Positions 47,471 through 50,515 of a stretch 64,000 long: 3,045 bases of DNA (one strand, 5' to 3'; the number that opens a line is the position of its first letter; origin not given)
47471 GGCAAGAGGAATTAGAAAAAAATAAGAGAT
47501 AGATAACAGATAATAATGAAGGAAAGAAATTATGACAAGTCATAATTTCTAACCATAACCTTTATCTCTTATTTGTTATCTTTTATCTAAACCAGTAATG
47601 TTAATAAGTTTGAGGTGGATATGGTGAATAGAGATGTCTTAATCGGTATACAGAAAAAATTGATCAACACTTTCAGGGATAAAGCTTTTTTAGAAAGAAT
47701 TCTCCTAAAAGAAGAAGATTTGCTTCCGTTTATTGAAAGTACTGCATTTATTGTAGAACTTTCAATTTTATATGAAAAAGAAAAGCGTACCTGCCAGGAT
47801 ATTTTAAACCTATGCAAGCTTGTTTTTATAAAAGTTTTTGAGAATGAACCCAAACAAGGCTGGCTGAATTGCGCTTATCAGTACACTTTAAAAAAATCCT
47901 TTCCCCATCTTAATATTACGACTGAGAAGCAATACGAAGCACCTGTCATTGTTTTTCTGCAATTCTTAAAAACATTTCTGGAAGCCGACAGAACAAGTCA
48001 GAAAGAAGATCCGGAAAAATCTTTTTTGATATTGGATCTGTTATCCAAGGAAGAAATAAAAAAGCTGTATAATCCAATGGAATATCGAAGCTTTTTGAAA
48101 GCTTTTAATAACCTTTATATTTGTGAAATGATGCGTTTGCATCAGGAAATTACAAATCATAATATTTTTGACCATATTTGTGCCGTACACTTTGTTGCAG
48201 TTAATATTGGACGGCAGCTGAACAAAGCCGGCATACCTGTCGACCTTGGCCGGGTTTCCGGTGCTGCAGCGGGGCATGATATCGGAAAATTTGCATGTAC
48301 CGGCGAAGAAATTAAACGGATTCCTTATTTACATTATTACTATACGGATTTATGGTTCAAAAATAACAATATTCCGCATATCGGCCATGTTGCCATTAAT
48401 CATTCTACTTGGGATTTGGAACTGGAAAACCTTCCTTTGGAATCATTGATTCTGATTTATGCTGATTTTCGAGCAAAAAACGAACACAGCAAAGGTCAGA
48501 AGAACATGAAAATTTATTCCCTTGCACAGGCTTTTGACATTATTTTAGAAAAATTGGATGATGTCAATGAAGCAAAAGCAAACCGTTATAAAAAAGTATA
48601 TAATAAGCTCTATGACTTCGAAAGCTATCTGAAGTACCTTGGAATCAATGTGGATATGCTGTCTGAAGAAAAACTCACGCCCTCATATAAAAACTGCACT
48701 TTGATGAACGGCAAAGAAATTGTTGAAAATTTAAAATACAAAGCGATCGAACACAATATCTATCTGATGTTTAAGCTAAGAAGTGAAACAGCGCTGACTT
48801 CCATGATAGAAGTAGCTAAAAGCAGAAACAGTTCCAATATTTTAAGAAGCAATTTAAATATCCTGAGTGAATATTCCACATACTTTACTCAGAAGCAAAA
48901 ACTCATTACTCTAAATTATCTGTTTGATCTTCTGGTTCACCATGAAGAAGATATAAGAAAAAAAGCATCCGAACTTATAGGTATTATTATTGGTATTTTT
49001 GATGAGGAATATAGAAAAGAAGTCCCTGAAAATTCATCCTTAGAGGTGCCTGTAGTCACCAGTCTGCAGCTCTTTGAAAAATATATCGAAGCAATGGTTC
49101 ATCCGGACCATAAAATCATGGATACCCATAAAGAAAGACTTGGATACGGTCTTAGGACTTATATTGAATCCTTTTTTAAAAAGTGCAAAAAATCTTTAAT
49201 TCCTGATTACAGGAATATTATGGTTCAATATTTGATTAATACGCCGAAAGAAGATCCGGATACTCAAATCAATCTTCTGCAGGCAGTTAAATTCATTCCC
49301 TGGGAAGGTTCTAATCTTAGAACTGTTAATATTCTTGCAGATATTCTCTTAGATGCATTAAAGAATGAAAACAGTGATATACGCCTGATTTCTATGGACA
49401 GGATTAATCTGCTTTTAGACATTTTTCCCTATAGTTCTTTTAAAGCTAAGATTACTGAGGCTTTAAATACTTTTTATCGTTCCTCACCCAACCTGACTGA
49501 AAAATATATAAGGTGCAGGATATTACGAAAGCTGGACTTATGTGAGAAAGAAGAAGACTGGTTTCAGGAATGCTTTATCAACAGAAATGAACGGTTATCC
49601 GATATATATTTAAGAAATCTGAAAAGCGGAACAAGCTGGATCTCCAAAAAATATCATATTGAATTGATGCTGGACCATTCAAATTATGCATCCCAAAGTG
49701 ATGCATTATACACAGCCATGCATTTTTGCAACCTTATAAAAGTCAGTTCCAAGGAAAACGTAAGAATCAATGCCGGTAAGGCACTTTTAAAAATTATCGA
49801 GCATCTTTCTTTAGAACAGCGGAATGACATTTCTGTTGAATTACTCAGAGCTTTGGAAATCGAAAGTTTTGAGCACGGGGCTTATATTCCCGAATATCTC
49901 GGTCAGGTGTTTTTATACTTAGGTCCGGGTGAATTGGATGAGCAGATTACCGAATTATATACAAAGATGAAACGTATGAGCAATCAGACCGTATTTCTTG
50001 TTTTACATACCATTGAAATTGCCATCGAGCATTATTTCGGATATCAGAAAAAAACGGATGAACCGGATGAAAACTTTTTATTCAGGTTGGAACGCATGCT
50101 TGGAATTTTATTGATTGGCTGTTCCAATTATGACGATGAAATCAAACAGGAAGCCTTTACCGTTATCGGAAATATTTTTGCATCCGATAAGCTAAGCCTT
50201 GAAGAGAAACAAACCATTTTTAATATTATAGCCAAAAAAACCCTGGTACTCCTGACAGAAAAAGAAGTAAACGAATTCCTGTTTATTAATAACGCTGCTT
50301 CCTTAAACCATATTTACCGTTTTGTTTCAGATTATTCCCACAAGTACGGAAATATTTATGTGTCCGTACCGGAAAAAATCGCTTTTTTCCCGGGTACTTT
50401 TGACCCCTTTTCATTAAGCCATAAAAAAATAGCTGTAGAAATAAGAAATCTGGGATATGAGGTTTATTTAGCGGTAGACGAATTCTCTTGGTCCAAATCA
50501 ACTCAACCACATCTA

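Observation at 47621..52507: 1628-aa HDIG / helical-repeat / NadD-like / PRTase-like fusion protein of unknown function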

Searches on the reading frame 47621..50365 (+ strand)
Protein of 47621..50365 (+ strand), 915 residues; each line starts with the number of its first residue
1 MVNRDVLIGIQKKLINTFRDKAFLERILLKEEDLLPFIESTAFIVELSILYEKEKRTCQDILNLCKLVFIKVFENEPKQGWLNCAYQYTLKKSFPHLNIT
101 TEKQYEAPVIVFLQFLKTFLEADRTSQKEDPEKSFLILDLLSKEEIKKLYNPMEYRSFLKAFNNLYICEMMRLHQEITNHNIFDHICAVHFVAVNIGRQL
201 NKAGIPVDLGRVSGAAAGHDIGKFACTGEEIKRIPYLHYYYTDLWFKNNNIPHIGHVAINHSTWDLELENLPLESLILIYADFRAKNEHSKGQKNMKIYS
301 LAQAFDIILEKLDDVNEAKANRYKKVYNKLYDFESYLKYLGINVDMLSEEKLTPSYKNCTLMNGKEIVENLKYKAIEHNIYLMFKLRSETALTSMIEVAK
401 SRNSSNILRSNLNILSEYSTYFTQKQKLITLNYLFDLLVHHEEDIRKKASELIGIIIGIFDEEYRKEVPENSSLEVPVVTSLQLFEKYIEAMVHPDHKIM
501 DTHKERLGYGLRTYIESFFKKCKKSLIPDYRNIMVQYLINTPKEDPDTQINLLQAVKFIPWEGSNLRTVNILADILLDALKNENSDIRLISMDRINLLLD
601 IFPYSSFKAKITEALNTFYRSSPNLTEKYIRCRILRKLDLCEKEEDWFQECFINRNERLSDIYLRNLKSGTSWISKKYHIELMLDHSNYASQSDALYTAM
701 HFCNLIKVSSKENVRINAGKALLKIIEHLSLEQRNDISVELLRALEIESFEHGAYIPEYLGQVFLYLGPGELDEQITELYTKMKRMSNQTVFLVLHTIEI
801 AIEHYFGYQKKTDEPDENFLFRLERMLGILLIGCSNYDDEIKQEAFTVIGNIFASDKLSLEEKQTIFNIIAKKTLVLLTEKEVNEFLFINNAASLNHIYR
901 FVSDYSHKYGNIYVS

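Call 22: predict_structure(alignment_id=A2)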
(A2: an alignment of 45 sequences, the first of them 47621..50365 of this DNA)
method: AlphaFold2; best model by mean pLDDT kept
length: 915 residues; sequences in the alignment: 45
mean_pLDDT: 87.8   pTM: 0.87
mean pLDDT of the five models: 87.8, 87.4, 86.3, 85.8, 85.0
residues with pLDDT >= 90: 505; 70-90: 354; 50-70: 49; < 50: 7
segments of 3 or more residues with pLDDT < 50: 465-467, 643-645
pLDDT, mean of each block of 10 residues (from residue 1): 79 93 90 90 89 85 92 89 95 87 91 93 79 85 93 94 94 91 94 96 93 95 82 68 90 89 71 93 89 85 87 71 87 94 87 80 90 93 87 83 75 87 88 93 88 94 57 68 95 86 86 95 92 94 91 93 90 93 92 93 87 85 82 86 60 69 86 91 87 87 89 88 93 94 81 86 94 96 89 95 93 90 97 91 92 95 96 91 77 92 92 86
secondary structure, 60 per line:
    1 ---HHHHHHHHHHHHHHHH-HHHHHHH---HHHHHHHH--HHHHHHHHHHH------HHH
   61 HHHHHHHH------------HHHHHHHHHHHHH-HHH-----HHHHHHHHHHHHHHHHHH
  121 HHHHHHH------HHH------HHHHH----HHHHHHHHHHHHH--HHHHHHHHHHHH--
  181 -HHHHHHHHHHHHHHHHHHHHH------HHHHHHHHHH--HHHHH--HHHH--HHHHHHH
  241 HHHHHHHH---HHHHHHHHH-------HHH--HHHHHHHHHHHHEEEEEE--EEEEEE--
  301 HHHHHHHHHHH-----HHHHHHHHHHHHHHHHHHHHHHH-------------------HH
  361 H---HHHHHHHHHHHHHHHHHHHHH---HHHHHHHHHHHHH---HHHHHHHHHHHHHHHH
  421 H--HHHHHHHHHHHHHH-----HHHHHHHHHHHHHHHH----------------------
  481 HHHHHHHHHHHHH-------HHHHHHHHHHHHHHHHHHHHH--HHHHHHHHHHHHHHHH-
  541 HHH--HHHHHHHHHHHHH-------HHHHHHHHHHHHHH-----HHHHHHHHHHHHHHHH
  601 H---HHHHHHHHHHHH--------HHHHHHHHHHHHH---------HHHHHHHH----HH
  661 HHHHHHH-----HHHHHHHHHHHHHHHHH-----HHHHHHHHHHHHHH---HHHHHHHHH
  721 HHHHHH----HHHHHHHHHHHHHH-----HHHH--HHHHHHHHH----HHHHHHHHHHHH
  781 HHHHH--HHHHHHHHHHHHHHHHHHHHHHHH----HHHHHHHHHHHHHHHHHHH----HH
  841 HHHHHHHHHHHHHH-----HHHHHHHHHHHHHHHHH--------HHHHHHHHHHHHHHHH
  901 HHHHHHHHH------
elements in order (helices of 4 or more, strands of 3 or more residues): H4-19 H21-27 H31-38 H41-51 H58-68 H81-93 H103-127 H143-147 H152-164 H167-178 H182-202 H209-218 H221-225 H228-231 H234-248 H252-260 H273-284 E285-290 E293-298 H301-311 H317-339 H365-385 H389-401 H405-421 H424-437 H443-458 H481-493 H501-521 H524-539 H546-558 H566-579 H585-601 H605-616 H625-637 H647-654 H659-667 H673-689 H695-708 H712-726 H731-744 H750-753 H756-764 H769-785 H788-811 H816-834 H839-854 H860-876 H885-909
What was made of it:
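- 48698..50350 (+): HEAT/ARM-like alpha-solenoid (aa ~360-910). AF2 pLDDT 87.8 (call 22).
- On HD-domain metal phosphohydrolases: The AF2 model is all-helical there (call 22).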

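Call 29: fold_search(model_id=the predicted structure, library=pdb)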
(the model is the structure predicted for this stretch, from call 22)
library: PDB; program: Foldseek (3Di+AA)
matches with E <= 10: 1496; with E <= 0.001: 122
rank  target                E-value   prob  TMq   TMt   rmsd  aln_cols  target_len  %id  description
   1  7z8v_D                1.1e-05  1.00  0.18  0.15  27.4      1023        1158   11  CAND1-SCF-SKP2 (SKP1deldel) CAND1 engaged SCF rocked (released 2023-04-19)
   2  7z8t_D                1.1e-05  1.00  0.18  0.15  28.2      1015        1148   11  CAND1-SCF-SKP2 CAND1 engaged SCF rocked (released 2023-04-19)
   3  4rv1_C                1.7e-05  1.00  0.17  0.30  17.4       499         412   11  Crystal Structure of Engineered Protein. Northeast Structural Genomics Consortium (NESG) Target OR497. (released 2014-12-10)
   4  5h2v_A                2.7e-05  1.00  0.22  0.20  30.9      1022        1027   10  Crystal structure of the karyopherin Kap121p bound to the SUMO protease Ulp1p (released 2016-12-14)
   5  4rv1_A                2.9e-05  1.00  0.17  0.29  17.6       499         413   12  Crystal Structure of Engineered Protein. Northeast Structural Genomics Consortium (NESG) Target OR497. (released 2014-12-10)
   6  4rv1_D                3.0e-05  1.00  0.15  0.26  18.9       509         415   12  Crystal Structure of Engineered Protein. Northeast Structural Genomics Consortium (NESG) Target OR497. (released 2014-12-10)
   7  4zj7_A                3.3e-05  1.00  0.23  0.21  29.7      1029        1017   11  Crystal structure of the karyopherin Kap121p bound to the extreme C-terminus of the protein phosphatase Cdc14p (released 2015-06-03)
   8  8h3q_A                3.8e-05  1.00  0.19  0.16  27.5      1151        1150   11  Cryo-EM Structure of the CAND1-Cul3-Rbx1 complex (released 2023-10-11)
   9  7onb_C                4.3e-05  1.00  0.18  0.20  28.8       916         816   10  Structure of the U2 5' module of the A3'-SSA complex (released 2021-08-04)
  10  6y5q_u                4.6e-05  1.00  0.20  0.21  27.3       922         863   10  human 17S U2 snRNP (released 2020-06-17)
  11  3w3w_A                5.1e-05  1.00  0.24  0.22  31.2      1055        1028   11  Crystal structure of Kap121p bound to Ste12p (released 2013-04-10)
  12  7zbw_D                5.1e-05  1.00  0.19  0.20  27.0      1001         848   12  CAND1-SCF-SKP2 CAND1 rolling-2 SCF engaged (released 2023-04-19)
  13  8or0_C                5.1e-05  1.00  0.18  0.15  27.1      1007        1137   11  CAND1-CUL1-RBX1-SKP1-SKP2-CKS1-CDK2 (released 2023-06-28)
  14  3w3u                  5.3e-05  1.00  0.22  0.20  28.8      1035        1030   12  Crystal structure of Kap121p mutant R349A/Q350A/D353A/E396A/N430K/D438A/N477A (released 2013-04-10)
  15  8cdj_D                5.5e-05  1.00  0.17  0.19  26.6       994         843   11  CAND1 b-hairpin++-SCF-SKP2 CAND1 rolling SCF engaged (released 2023-04-19)
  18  5w0v_B                7.3e-05  1.00  0.28  0.26  27.4       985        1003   11  Crystal structure of full-length Kluyveromyces lactis Kap123 with histone H4 1-34 (released 2017-11-01)
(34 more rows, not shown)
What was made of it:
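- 48698..50350 (+): Foldseek hits CAND1, Kap121, PP2A-A and SF3B1 at E about 1e-5 (call 29).
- On HEAT/ARM repeat proteins: Foldseek probability 1.00 to CAND1, Kap121, PP2A-A and SF3B1 (call 29).
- Checked: HEAT-like solenoid: the top 50 Foldseek hits are all helical-repeat (mostly HEAT/ARM) solenoid proteins (call 29).
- About 550 aa of HEAT repeats argue for protein-protein contacts (call 29).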

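Call 32: search_solved_structures(query=A2, max_evalue=1, show_alignments=5)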
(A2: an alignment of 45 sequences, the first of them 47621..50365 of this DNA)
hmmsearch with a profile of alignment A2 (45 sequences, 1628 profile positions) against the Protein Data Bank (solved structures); distinct sequences matched with E-value up to 1: 25.
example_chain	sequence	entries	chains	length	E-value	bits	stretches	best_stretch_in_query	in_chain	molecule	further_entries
3h05_A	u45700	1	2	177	2e-05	25.6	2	919-1029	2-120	uncharacterized protein VPA0413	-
8aih_A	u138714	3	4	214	6.5e-05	23.9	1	915-1035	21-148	Probable nicotinate-nucleotide adenylyltransferase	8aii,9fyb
4nah_A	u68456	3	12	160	0.0054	17.6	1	919-978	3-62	Phosphopantetheine adenylyltransferase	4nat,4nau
3f3m_A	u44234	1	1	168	0.0056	17.5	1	919-978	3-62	Phosphopantetheine adenylyltransferase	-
6kg3_A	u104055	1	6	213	0.0057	17.5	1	922-1115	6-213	Probable nicotinate-nucleotide adenylyltransferase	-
6kh2_A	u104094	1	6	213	0.012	16.4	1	922-1115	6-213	Probable nicotinate-nucleotide adenylyltransferase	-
2h29_A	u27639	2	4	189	0.019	15.7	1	920-1115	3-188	Probable nicotinate-nucleotide adenylyltransferase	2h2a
1vlh_A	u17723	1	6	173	0.05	14.4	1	911-977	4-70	Phosphopantetheine adenylyltransferase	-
1kqn_A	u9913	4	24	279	0.05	14.3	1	1078-1118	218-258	NICOTINAMIDE MONONUCLEOTIDE ADENYLYL TRANSFERASE | Nicotinamide/nicotinic acid mononucleotide adenylyltransferase 1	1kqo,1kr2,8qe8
1kku_A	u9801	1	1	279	0.051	14.3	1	1079-1118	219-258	NICOTINAMIDE MONONUCLEOTIDE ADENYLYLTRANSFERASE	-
1gzu_A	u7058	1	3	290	0.053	14.3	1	1078-1118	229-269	NICOTINAMIDE MONONUCLEOTIDE ADENYLYL TRANSFERASE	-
1xx7_A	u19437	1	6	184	0.067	13.9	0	181-222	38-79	oxetanocin-like protein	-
3otw_A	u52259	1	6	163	0.1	13.3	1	917-955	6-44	Phosphopantetheine adenylyltransferase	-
1k4k_A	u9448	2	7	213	0.11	13.2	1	922-1115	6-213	Nicotinic acid mononucleotide adenylyltransferase | NaMN adenylyltransferase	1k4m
1nup_A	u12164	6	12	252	0.2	12.3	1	1054-1121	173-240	FKSG76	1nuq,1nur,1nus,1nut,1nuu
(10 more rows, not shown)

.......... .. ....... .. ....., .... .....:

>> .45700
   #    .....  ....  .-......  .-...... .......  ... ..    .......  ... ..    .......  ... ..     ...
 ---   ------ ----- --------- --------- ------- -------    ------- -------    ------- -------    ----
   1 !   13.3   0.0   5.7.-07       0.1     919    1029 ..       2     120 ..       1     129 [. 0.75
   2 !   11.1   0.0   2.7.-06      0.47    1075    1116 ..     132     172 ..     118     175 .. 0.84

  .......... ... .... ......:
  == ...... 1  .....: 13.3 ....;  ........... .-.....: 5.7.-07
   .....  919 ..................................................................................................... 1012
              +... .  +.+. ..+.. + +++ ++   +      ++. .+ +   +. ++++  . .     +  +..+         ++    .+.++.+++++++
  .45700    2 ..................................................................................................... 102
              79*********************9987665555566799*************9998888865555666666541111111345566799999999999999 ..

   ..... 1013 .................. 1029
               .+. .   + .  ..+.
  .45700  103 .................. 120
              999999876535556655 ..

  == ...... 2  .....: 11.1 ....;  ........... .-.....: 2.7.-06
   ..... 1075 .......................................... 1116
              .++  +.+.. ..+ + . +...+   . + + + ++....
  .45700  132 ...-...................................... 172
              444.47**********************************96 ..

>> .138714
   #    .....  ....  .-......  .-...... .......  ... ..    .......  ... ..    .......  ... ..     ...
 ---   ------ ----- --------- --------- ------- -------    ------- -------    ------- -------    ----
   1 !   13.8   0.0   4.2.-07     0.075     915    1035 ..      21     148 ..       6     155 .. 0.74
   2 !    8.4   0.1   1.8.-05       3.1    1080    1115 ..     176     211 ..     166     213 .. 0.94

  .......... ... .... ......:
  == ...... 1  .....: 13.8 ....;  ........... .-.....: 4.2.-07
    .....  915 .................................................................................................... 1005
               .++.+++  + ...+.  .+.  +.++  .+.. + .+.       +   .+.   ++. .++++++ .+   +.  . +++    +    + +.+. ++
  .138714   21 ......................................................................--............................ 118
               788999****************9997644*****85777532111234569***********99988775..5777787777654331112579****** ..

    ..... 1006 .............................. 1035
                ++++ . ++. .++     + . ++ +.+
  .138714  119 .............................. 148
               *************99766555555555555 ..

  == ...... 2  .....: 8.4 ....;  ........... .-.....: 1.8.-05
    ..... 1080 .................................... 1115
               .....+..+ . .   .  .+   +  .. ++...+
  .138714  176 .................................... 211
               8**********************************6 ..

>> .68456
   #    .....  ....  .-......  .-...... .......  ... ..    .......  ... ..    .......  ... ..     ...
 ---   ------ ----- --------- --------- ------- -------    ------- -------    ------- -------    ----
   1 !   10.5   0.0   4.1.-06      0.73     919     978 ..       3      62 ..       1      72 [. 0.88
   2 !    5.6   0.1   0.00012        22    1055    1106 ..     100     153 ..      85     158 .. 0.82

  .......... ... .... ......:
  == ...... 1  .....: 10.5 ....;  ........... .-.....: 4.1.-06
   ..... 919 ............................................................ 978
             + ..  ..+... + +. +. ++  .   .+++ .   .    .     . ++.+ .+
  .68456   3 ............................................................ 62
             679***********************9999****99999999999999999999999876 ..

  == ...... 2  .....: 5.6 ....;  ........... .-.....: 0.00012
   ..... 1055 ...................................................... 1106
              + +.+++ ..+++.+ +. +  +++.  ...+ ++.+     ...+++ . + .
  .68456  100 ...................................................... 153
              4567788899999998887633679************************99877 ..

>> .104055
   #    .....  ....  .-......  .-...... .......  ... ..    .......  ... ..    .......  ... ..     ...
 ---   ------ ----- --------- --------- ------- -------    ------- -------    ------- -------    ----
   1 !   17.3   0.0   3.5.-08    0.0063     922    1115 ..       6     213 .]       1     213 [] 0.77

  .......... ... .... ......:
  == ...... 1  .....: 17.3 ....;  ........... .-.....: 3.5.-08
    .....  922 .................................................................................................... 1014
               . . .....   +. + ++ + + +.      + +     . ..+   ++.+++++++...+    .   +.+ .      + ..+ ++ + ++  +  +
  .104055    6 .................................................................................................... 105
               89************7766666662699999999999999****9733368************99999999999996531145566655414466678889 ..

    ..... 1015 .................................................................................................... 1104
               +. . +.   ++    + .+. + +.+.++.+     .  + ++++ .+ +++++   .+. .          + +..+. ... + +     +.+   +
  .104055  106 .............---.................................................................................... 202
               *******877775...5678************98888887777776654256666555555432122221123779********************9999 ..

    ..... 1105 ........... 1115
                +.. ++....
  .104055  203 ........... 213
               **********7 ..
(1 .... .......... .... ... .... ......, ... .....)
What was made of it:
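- Closest known: NadD / NMNAT. Same: The closest PDB sequence is the uncharacterised NadD-like VPA0413 (3h05), which has PPSLGH (call 32).
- Closest known: HD-domain phosphohydrolases paired with nucleotidyltransferases. Different: The HD domain is very divergent: best PDB sequence hit E 0.067 (call 32).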

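Call 50: fold_search(model_id=the predicted structure, library=viral)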
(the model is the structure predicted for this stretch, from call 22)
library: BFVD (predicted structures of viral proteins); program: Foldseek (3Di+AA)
matches with E <= 10: 449; with E <= 0.001: 0
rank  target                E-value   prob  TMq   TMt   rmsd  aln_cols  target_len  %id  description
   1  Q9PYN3                4.3e-03  0.63  0.11  0.10  37.2      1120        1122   10  ORF163 [Xestia c-nigrum granulosis virus]
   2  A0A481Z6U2            2.4e-02  1.00  0.17  0.25  18.9       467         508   12  Importin beta binding domain protein [Pithovirus LCPAC302]
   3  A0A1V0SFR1            3.9e-02  0.87  0.17  0.16  21.1       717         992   15  U-box domain protein [Hokovirus HKV1]
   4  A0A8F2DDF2            4.9e-02  0.16  0.10  0.08  37.3      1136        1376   11  (no name in the UniProt tables at hand)
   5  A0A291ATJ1            6.3e-02  0.35  0.12  0.13  32.2       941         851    9  Ankyrin repeat domain containing protein [Pandoravirus salinus]
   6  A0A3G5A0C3            8.1e-02  0.69  0.12  0.19  26.1       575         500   11  Uncharacterized protein [Harvfovirus sp.]
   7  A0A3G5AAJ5            8.4e-02  0.21  0.10  0.12  27.5       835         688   11  Sel1 repeat family protein [Hyperionvirus sp.]
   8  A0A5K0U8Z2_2          8.4e-02  0.20  0.10  0.11  34.1       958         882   11  Uncharacterized protein [Yasminevirus sp. GU-2018]
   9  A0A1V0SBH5            8.7e-02  0.82  0.14  0.16  30.7       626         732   12  U-box domain protein [Catovirus CTV1]
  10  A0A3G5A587            9.7e-02  0.25  0.09  0.12  26.5       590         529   10  DUF4116 domain-containing protein [Homavirus sp.]
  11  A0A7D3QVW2            1.0e-01  0.51  0.15  0.17  26.6       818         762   10  Ubiquitin conjugation factor E4 with U-box domain [Fadolivirus FV1/VV64]
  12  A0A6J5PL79            1.0e-01  0.16  0.08  0.08  30.7       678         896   11  Uncharacterized protein [uncultured Caudovirales phage]
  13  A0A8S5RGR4            1.0e-01  0.14  0.10  0.10  32.5      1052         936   11  Chromosome segregation ATPase (Fragment) [virus sp. ctiha2]
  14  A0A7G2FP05            1.2e-01  0.44  0.09  0.16  28.9       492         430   12  PMGF 505-11L [African swine fever virus]
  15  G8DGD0                1.2e-01  0.94  0.14  0.24  19.0       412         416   11  (no name in the UniProt tables at hand)
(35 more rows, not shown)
